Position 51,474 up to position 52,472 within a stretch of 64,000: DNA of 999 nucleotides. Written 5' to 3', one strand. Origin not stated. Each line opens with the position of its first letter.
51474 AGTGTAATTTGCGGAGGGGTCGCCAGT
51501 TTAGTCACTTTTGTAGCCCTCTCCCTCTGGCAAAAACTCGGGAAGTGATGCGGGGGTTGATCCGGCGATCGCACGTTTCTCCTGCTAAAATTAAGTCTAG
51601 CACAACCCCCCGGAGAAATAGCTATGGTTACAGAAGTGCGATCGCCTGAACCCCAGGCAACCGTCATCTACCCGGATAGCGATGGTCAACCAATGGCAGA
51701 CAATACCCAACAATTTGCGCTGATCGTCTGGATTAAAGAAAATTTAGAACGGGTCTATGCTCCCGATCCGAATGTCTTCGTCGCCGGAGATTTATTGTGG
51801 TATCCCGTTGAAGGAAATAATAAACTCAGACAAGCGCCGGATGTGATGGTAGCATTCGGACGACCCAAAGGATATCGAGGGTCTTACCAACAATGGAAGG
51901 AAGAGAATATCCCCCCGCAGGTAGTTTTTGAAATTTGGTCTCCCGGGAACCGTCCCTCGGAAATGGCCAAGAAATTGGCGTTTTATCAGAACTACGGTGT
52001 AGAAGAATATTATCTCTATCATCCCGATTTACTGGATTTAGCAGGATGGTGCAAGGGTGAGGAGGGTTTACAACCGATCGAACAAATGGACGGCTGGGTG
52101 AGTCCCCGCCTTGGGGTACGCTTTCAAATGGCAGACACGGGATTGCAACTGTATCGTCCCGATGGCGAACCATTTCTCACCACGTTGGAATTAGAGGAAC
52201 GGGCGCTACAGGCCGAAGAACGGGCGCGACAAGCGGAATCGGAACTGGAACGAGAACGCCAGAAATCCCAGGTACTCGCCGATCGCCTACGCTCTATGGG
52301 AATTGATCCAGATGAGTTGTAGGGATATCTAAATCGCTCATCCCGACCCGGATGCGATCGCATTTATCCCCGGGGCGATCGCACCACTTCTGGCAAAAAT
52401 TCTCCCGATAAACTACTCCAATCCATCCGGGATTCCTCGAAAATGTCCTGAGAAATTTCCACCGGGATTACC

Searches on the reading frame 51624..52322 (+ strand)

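Call 34: search_protein_families(library=pfam, proteins=[window:51624-52322:+], max_evalue=0.001)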
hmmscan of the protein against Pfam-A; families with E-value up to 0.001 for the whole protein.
window:51624-52322:+ (232 aa): 1 family
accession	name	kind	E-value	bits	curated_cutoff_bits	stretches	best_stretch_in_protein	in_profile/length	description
PF05685.18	Uma2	-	5.7e-14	52.4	27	1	28-156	34-155/172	Putative restriction endonuclease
